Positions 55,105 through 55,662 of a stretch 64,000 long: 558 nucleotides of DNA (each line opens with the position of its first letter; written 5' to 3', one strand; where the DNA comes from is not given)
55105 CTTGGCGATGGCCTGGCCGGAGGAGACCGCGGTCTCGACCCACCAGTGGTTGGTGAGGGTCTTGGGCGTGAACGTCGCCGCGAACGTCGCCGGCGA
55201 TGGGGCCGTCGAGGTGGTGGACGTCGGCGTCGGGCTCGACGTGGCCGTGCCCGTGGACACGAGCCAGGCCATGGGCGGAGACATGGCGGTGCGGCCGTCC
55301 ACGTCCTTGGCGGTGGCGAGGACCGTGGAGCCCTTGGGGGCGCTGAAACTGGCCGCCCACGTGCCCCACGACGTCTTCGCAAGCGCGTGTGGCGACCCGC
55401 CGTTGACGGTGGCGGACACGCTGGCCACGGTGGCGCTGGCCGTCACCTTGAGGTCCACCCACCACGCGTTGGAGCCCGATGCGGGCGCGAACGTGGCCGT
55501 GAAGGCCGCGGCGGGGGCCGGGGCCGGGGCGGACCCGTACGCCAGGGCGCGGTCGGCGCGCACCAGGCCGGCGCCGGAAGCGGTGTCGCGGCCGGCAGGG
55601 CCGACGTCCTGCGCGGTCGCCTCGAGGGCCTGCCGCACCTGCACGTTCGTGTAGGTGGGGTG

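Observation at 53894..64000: Secreted-hydrolase island in which a protease, a glycosidase and an FG-GAP propeller all carry the same tandem C-terminal WWVE module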

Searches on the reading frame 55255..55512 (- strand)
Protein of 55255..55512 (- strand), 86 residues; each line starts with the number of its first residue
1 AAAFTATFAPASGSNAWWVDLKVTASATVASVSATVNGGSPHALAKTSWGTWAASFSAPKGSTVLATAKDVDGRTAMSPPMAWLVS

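Call 4: search_protein_families(library=pfam, proteins=[window:55255-55512:-], max_evalue=10)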
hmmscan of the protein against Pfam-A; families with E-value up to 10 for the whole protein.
seq(86 aa): 0 families

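Call 6: search_solved_structures(query=A1, max_evalue=10, show_alignments=3)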
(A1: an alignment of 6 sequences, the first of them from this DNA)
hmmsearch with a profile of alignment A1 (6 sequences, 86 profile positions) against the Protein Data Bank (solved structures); distinct sequences matched with E-value up to 10: 14.
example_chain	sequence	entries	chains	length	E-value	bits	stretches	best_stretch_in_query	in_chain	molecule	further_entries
7dm0_A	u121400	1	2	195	0.0021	21.6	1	21-82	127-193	Biofilm-associated surface protein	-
7wvr_A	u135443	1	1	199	0.012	19.1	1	10-78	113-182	EXLX1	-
4jcw_A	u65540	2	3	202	0.024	18.1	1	9-75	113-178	cellulose binding protein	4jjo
4js7_A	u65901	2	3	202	0.024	18.1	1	9-75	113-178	cellulose binding protein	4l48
9ms5_A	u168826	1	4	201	0.052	17.1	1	10-78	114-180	Peptidoglycan-binding domain-containing protein, expansin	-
6m3a_A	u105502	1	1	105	0.14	15.7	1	21-82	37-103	Biofilm-associated surface protein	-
5wab_A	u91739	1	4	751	0.37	14.3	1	12-67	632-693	Putative beta-glucosidase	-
2ca4_A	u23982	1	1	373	1.7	12.2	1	27-76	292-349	SULFITE:CYTOCHROME C OXIDOREDUCTASE SUBUNIT A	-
2c9x_A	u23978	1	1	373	1.7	12.2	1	27-76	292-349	SULFITE:CYTOCHROME C OXIDOREDUCTASE SUBUNIT A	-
2ca3_A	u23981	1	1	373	1.7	12.2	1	27-76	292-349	SULFITE:CYTOCHROME C OXIDOREDUCTASE SUBUNIT A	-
2blf_A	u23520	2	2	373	1.7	12.2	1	27-76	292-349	Sulfite:cytochrome c oxidoreductase subunit A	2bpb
7akz_A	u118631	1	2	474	3.1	11.4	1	34-70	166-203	Outer membrane protein OprM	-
6zre_A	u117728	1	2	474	3.2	11.3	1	34-70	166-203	Outer membrane protein OprM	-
1wp1_A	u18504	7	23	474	3.2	11.3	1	34-70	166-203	Outer membrane protein oprM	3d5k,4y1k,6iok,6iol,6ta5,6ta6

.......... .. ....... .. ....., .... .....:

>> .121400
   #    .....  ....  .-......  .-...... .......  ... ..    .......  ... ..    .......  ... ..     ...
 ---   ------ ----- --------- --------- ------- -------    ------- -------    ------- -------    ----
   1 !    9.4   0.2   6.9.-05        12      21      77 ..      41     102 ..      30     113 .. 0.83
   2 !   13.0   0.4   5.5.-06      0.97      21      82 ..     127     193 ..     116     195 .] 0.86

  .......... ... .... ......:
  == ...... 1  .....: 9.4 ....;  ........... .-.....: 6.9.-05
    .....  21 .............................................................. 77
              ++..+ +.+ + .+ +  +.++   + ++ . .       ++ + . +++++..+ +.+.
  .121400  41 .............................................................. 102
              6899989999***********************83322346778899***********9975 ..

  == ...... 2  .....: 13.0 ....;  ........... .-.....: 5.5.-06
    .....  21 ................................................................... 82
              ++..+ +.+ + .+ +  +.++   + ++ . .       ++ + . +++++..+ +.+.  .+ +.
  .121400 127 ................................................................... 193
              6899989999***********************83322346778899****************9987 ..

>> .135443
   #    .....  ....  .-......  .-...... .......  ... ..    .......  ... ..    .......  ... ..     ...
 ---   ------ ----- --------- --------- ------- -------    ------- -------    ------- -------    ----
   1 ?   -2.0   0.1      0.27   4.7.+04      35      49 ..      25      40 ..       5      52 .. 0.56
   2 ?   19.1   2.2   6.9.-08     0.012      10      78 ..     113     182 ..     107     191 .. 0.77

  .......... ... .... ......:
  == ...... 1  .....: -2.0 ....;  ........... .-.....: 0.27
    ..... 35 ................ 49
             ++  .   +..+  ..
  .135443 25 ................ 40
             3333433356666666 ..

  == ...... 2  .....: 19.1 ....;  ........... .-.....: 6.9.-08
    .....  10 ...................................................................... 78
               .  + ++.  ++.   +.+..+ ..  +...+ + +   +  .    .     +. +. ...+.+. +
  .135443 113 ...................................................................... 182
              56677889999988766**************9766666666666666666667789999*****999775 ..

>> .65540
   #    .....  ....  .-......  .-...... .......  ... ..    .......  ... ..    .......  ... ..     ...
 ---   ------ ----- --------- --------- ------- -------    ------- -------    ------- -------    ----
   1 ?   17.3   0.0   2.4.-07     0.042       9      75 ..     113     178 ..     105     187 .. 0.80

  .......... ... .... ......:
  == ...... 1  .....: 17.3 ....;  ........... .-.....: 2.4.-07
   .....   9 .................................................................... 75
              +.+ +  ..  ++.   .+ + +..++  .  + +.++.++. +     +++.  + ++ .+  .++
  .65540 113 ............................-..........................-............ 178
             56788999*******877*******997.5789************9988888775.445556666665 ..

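Call 16: predict_structure(alignment_id=A1)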
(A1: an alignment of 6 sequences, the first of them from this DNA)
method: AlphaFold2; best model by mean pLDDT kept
length: 86 residues; sequences in the alignment: 6
mean_pLDDT: 84.1   pTM: 0.75
mean pLDDT of the five models: 84.1, 80.4, 80.3, 74.7, 73.6
residues with pLDDT >= 90: 30; 70-90: 44; 50-70: 11; < 50: 1
segments of 3 or more residues with pLDDT < 50: none
pLDDT, mean of each block of 10 residues (from residue 1): 74 69 88 92 90 85 91 91 72
secondary structure, 60 per line:
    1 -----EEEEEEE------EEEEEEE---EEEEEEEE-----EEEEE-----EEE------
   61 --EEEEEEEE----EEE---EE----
elements in order: E6-12 E19-25 E29-36 E42-46 E52-54 E63-70 E75-77
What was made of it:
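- Fold: the AF2 model has pLDDT 84 (call 16).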

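Call 21: search_protein_representatives(alignment_id=A1)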
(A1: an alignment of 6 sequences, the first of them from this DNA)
Query: 6 sequences, 86 profile positions. Proteins with E-value up to 0.001 (for the whole library): 435; up to 1e-10: 327; up to 1e-30: 209. The best 150 are listed.
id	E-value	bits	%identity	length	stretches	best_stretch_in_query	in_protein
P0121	1.1e-99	342.9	-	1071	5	1-85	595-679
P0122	1.5e-98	339.3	-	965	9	2-84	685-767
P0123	1.8e-98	339.1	-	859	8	2-84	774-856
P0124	3.0e-93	322.3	-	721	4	3-83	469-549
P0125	7.9e-91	314.6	-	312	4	3-83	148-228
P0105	1.7e-90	313.5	-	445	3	3-81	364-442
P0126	8.3e-90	311.3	-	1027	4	2-84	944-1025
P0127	6.6e-86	298.8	-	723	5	2-84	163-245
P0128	1.4e-84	294.5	-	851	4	2-84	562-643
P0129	6.1e-83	289.3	-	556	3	4-83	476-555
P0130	1.3e-82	288.2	-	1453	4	1-84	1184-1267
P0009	2.0e-80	281.2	-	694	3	2-83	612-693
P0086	3.2e-80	280.6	-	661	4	2-83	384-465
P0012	9.4e-80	279.1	-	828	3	3-84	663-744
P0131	6.4e-79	276.4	-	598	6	3-84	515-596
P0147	2.6e-70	248.8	-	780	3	1-84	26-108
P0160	2.4e-65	232.9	-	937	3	3-84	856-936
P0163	1.4e-64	230.5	-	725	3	2-84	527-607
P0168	2.8e-63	226.3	-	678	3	1-84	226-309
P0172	6.6e-62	221.9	-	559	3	2-84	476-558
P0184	2.1e-59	213.9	-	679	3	3-84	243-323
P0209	1.8e-52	191.6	-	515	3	2-84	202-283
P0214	1.8e-51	188.4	-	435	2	2-84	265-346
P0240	5.7e-48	177.2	-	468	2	1-83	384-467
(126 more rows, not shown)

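Call 25: search_protein_families(library=pfam, proteins=[P0168, P0163, P0160, P0131, P0172, P0240, P0147, P0214, P0209, P0184], max_evalue=0.01)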
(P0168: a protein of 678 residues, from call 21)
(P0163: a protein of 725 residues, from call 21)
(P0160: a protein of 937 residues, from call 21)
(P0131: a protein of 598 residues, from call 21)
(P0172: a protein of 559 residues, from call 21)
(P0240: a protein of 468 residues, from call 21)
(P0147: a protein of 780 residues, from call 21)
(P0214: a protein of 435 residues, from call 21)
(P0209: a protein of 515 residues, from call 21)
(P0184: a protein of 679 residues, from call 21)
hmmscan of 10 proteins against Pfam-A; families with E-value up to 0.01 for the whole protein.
P0168 (678 aa): 1 family
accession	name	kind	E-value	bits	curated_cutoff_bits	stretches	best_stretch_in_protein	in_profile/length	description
PF01357.27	Expansin_C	-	0.00088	19.8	24.6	1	236-298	5-68/78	Expansin C-terminal domain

P0163 (725 aa): 3 families
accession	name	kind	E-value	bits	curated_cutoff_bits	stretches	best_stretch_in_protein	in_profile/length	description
PF13517.12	FG-GAP_3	-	3.7e-10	40.7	26.9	2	264-327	1-60/61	FG-GAP-like repeat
PF01839.29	FG-GAP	-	3.7e-05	23.9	22.1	0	466-478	3-15/37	FG-GAP repeat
PF14054.11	DUF4249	-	0.00065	19.8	28.5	0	553-613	53-113/269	Domain of unknown function (DUF4249)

P0160 (937 aa): 2 families
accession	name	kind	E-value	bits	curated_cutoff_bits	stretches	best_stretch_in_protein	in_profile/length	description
PF25778.1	DUF7948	-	6.7e-36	124.8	27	1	128-282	57-214/214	Domain of unknown function (DUF7948)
PF13360.13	PQQ_2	-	2.3e-06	27.9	27.6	1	371-455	3-82/233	Outer membrane protein assembly factor BamB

P0131 (598 aa): 2 families
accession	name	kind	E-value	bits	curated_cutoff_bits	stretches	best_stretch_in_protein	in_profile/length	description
PF01357.27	Expansin_C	-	0.00012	22.5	24.6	0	523-587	5-70/78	Expansin C-terminal domain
PF17957.7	Big_7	-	0.0073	17.4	24.1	0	424-471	17-64/70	Bacterial Ig domain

P0172 (559 aa): 5 families
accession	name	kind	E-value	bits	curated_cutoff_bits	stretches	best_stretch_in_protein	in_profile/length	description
PF00149.33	Metallophos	-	6.5e-09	36.9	21.5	1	24-197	2-188/191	Calcineurin-like phosphoesterase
PF01357.27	Expansin_C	-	6.1e-05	23.5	24.6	0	502-552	24-73/78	Expansin C-terminal domain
PF12850.12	Metallophos_2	-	6.5e-05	23.4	27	1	24-226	2-145/154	Calcineurin-like phosphoesterase superfamily domain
PF18416.6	GbpA_2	-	0.0017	19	26.6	0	522-554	3-35/101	N-acetylglucosamine binding protein domain 2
PF14054.11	DUF4249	-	0.0017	18.5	28.5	0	503-556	53-104/269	Domain of unknown function (DUF4249)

P0240 (468 aa): 6 families
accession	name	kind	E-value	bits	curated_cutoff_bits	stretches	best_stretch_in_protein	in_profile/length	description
PF18911.6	PKD_4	-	1.8e-43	146.9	27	2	132-209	2-82/85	PKD domain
PF00801.26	PKD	-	5.3e-34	116.5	23.5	2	143-209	13-79/80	PKD domain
PF16841.11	CBM60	-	5.5e-12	46.4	28.2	1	54-131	2-80/91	Ca-dependent carbohydrate-binding module xylan-binding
PF22352.2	K319L-like_PKD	-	6.2e-12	45.8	27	2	229-288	13-79/84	K319L-like, PKD domain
PF21027.3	Sde0182_C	-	2.7e-11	44.3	27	2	146-171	1-27/83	Cellulose-binding protein Sde0182, C-terminal domain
PF01357.27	Expansin_C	-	0.00045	20.7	24.6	1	301-372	2-73/78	Expansin C-terminal domain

P0147 (780 aa): 1 family
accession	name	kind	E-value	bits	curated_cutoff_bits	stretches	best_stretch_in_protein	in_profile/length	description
PF12891.13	Glyco_hydro_44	-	0.0028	18.1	25.1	0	442-508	108-180/223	Glycoside hydrolase family 44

P0214 (435 aa): 5 families
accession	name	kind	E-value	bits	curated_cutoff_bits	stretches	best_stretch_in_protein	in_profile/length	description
PF00413.30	Peptidase_M10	-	1.4e-11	45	24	1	158-255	69-159/159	Matrixin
PF10462.15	Peptidase_M66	-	0.00015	21.3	20.6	1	151-218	139-210/306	Peptidase M66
PF13582.12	Reprolysin_3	-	0.0048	17.8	22.4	1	174-216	79-122/123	Metallo-peptidase family M12B Reprolysin-like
PF13583.11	Reprolysin_4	-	0.0074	16.4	22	1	182-217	120-152/203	Metallo-peptidase family M12B Reprolysin-like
PF16313.11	DUF4953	-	0.0084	15.8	24.2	0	200-216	13-29/316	Met-zincin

P0209 (515 aa): 1 family
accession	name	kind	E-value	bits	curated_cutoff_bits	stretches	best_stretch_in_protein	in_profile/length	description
PF01186.22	Lysyl_oxidase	-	2.6e-37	128.9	20.4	1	335-510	2-190/204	Lysyl oxidase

P0184 (679 aa): 3 families
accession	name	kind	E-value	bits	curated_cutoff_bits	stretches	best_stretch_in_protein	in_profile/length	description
PF17996.7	CE2_N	-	1.8e-20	73.4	27.9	1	350-457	1-106/108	Carbohydrate esterase 2 N-terminal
PF13472.12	Lipase_GDSL_2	-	4.2e-19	70.2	32.9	1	469-662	2-176/178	GDSL-like Lipase/Acylhydrolase family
PF00657.28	Lipase_GDSL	-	1.2e-07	32.6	23.6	1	466-667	1-206/208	GDSL-like Lipase/Acylhydrolase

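Call 41: find_related_loci(query=A1, collection=genome_contigs, flank=6000)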
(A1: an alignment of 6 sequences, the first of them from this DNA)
Query A1 (86 aa) in genome_contigs; peptide patterns used: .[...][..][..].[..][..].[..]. (x = any residue, [..] = any of these).
35 stretches matched a pattern; 32 encode a relative of the query (tblastn E <= 1e-3); 30 distinct loci.
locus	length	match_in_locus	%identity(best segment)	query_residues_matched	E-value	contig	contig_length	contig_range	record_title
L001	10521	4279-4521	54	4-84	9e-24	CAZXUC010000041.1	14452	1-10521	MAG TPA_asm: uncultured Halobacteriales archaeon isolate SRP136066_co1_71 genome assembly, contig: NODE_4737_length_1445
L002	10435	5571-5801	53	8-84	2e-22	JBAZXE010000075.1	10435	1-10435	MAG: Thermoplasmatota archaeon isolate SO_2017_GW1_49 NODE_23835_length_10435_cov_1.088960_OW334_2017, whole genome shot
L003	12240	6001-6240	54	4-84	1e-21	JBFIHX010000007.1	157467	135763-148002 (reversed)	MAG: Thermoplasmatota archaeon isolate Mix_sand11.2021.09.Z.34 k141_2730744_length_157467_cov_29.9991, whole genome shot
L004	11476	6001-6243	49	4-84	1e-20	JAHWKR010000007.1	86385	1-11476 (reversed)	MAG: Methanobacteriota archaeon isolate 0813_bin23 NODE_68_length_86385_cov_11.027071, whole genome shotgun sequence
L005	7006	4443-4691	48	1-83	2e-20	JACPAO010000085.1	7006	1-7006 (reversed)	MAG: Methanobacteriota archaeon isolate NC_groundwater_233_Ag_S-0.2um_67_7 S5_GD2017_2_S2_scaffold_8534, whole genome sh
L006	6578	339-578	52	4-84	2e-20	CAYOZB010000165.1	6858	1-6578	MAG TPA_asm: uncultured Halobacteriales archaeon isolate SRP136066_co1_251 genome assembly, contig: NODE_17684_length_68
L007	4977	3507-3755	47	1-83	7e-20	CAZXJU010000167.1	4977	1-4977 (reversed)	MAG TPA_asm: uncultured Halobacteriales archaeon isolate SRP284430_co1_217 genome assembly, contig: NODE_15635_length_49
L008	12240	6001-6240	54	3-84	9e-20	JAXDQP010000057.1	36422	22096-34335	MAG: Thermoplasmata archaeon isolate BP_738 scaffold_5996314, whole genome shotgun sequence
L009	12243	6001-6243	58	4-84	1e-19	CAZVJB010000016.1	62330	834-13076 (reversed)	MAG TPA_asm: uncultured Halobacteriales archaeon isolate SRP136066_co1_11 genome assembly, contig: NODE_285_length_62330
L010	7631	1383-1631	51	2-84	2e-19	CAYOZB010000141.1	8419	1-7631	MAG TPA_asm: uncultured Halobacteriales archaeon isolate SRP136066_co1_251 genome assembly, contig: NODE_12455_length_84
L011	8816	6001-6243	48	4-84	2e-19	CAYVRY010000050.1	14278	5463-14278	MAG TPA_asm: uncultured Halobacteriales archaeon isolate SRP284430_co1_180 genome assembly, contig: NODE_2853_length_142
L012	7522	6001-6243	47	4-84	2e-17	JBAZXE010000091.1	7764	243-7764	MAG: Thermoplasmatota archaeon isolate SO_2017_GW1_49 NODE_35247_length_7764_cov_0.978787_OW334_2017, whole genome shotg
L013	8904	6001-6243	47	4-84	1e-16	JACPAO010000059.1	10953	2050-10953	MAG: Methanobacteriota archaeon isolate NC_groundwater_233_Ag_S-0.2um_67_7 S5_GD2017_2_S2_scaffold_9112, whole genome sh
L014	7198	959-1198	46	4-83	4e-16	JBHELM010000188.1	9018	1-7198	MAG: Thermoplasmatota archaeon isolate S2_bin.14.orig S2_k141_4452170, whole genome shotgun sequence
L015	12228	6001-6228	51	7-83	9e-16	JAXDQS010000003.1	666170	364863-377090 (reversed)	MAG: Thermoplasmata archaeon isolate BP_740 scaffold_4619942, whole genome shotgun sequence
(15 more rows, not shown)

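Call 59: search_protein_families(library=ncbifam, proteins=[P0168], max_evalue=0.01)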
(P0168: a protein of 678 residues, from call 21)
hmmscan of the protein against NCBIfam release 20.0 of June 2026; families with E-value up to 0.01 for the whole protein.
P0168 (678 aa): 1 family
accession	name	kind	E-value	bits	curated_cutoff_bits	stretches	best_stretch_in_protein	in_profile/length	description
NF041144.1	expansin_EXLX1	subfamily_domain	0.0015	17.9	100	0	238-300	112-173/194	expansin EXLX1 family cellulose-binding protein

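Call 67: search_protein_families(library=pfam, alignment_id=A4, max_evalue=0.00001)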
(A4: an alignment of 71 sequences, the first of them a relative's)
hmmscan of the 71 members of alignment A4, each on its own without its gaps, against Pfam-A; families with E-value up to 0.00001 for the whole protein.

A. member 1, P0121 (1071 aa): 2 families
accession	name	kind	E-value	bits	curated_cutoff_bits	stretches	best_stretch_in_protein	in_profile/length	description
PF13517.12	FG-GAP_3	-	8.8e-12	45.9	26.9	0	307-367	1-60/61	FG-GAP-like repeat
PF01357.27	Expansin_C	-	1.2e-06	29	24.6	0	716-783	5-72/78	Expansin C-terminal domain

B. families by the number of members that match (of 71 scanned): 19 families
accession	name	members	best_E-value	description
PF13517.12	FG-GAP_3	20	2.7e-35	FG-GAP-like repeat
PF01357.27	Expansin_C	9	6.8e-15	Expansin C-terminal domain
PF01839.29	FG-GAP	7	6.2e-13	FG-GAP repeat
PF06739.17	SBBP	6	2.4e-28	Beta-propeller repeat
PF25292.1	Beta-prop_CGLA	6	6e-11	Lambda-carrageenase beta-propeller domain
PF00149.33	Metallophos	3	3.5e-09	Calcineurin-like phosphoesterase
PF00082.27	Peptidase_S8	2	2.8e-53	Subtilase family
PF25778.1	DUF7948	2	6.7e-36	Domain of unknown function (DUF7948)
PF17957.7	Big_7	2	2.8e-06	Bacterial Ig domain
PF01186.22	Lysyl_oxidase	1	2e-31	Lysyl oxidase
PF04185.19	Phosphoesterase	1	4.5e-22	Phosphoesterase family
PF17996.7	CE2_N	1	1.8e-20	Carbohydrate esterase 2 N-terminal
PF13472.12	Lipase_GDSL_2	1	4.2e-19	GDSL-like Lipase/Acylhydrolase family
PF00413.30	Peptidase_M10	1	3.1e-11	Matrixin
PF00657.28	Lipase_GDSL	1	1.2e-07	GDSL-like Lipase/Acylhydrolase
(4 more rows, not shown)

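Call 68: search_protein_families(library=pfam, alignment_id=A5, max_evalue=0.00001)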
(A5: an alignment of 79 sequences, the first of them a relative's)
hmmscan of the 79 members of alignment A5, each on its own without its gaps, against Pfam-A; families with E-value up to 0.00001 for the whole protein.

A. member 1, P0192 (495 aa): 1 family
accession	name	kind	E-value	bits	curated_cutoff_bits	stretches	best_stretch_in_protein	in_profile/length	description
PF01357.27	Expansin_C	-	1.1e-07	32.4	24.6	0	237-294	5-64/78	Expansin C-terminal domain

B. families by the number of members that match (of 79 scanned): 22 families
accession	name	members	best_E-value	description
PF18911.6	PKD_4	10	2.7e-74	PKD domain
PF00801.26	PKD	10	8.6e-48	PKD domain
PF13517.12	FG-GAP_3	10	2.7e-22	FG-GAP-like repeat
PF01357.27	Expansin_C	8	6.5e-15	Expansin C-terminal domain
PF22352.2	K319L-like_PKD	5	1e-13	K319L-like, PKD domain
PF06739.17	SBBP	4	3.5e-33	Beta-propeller repeat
PF21027.3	Sde0182_C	4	9e-15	Cellulose-binding protein Sde0182, C-terminal domain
PF16841.11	CBM60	4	2.2e-14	Ca-dependent carbohydrate-binding module xylan-binding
PF00082.27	Peptidase_S8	3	2.7e-58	Subtilase family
PF01839.29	FG-GAP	3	2.7e-11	FG-GAP repeat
PF25292.1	Beta-prop_CGLA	2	4.8e-18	Lambda-carrageenase beta-propeller domain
PF00149.33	Metallophos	2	3e-09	Calcineurin-like phosphoesterase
PF01186.22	Lysyl_oxidase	1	2.6e-37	Lysyl oxidase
PF13200.12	DUF4015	1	6.7e-27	Putative glycosyl hydrolase domain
PF00413.30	Peptidase_M10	1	1.4e-11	Matrixin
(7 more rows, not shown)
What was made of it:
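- On Expansin_C / CBM63 superfamily (domain level): Relatives do pass, e.g. 29.0 and 32.4 bits, best E 6.5e-15 (calls 67, 68)
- Closest known: Type-A CBM-tagged enzyme sets of cellulolytic bacteria. Different: Here the tagged set extends to proteases, phosphatases, lysyl oxidase and propellers (calls 67, 68).
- Of 150 relatives, 17 hit it at E <= 1e-5, best 6.5e-15 (calls 67, 68). These include S8 and M10 proteases, metallophosphatases, phosphoesterase, a dual-specificity phosphatase and lysyl oxidase (calls 25, 67, 68).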

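Call 72: fold_search(model_id=the predicted structure, library=pdb)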
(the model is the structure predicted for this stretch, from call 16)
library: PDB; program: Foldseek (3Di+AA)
matches with E <= 10: 1537; with E <= 0.001: 1
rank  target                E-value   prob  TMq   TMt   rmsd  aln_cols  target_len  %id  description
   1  4js7                  6.6e-04  1.00  0.75  0.35   3.3        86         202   23  Crystal structure of D78N mutant apo form of clavibacter michiganensis expansin (released 2014-03-26)
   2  4jcw_A                1.3e-03  1.00  0.76  0.35   2.4        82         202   23  Crystal structure of Clavibacter michiganensis expansin in complex with cellopentaose (released 2014-03-05)
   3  9ms5_C                2.4e-03  1.00  0.66  0.32   4.5        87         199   20  Crystal structure of an expansin (Ss_EXLX1) from Streptomyces sp. (released 2025-05-21)
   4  2bh0                  2.9e-03  1.00  0.70  0.32   3.4        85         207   15  Crystal structure of a SeMet derivative of EXPA from Bacillus subtilis at 2.5 angstrom (released 2006-06-28)
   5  7wvr                  4.0e-03  1.00  0.74  0.35   3.1        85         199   19  Crystal structure of Talaromyces leycettanus JCM12802 expansin (released 2022-12-14)
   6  3ft1_A                4.2e-03  1.00  0.74  0.65   2.9        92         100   15  Crystal structure of pollen allergen Phl p 3 (released 2010-01-12)
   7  9ms4_E                4.2e-03  1.00  0.73  0.34   3.3        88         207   16  Crystal structure of an expansin (Xa_EXLX1) from Xanthomonas sacchari (released 2025-05-21)
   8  9ms5_A                4.4e-03  1.00  0.66  0.32   4.5        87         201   21  Crystal structure of an expansin (Ss_EXLX1) from Streptomyces sp. (released 2025-05-21)
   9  5t7a_B                4.7e-03  1.00  0.47  0.45   4.4        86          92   15  Crystal structure of Br derivative BhCBM56 (released 2017-08-23)
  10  5t7a_A                4.9e-03  1.00  0.47  0.45   4.4        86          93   15  Crystal structure of Br derivative BhCBM56 (released 2017-08-23)
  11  1ug9                  5.5e-03  1.00  0.61  0.07   3.4        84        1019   20  Crystal Structure of Glucodextranase from Arthrobacter globiformis I42 (released 2003-12-09)
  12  2vxq_A                5.8e-03  1.00  0.67  0.63   4.2        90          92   19  Crystal structure of the major grass pollen allergen Phl p 2 in complex with its specific IgE-Fab (released 2009-02-17)
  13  1who                  5.8e-03  1.00  0.65  0.60   4.1        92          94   18  ALLERGEN PHL P 2 (released 1997-07-07)
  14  3d30                  6.1e-03  1.00  0.70  0.32   3.8        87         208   15  Structure of an expansin like protein from Bacillus Subtilis at 1.9A resolution (released 2008-10-14)
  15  2yn3_C                6.1e-03  1.00  0.64  0.23   4.3        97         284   18  Structural insight into the giant calcium-binding adhesin SiiE: implications for the adhesion of Salmonella enterica t (released 2013-04-03)
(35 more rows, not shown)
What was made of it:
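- The Foldseek top eight are all expansin D2 or Phl p 3, TMq 0.66-0.76 (call 72).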
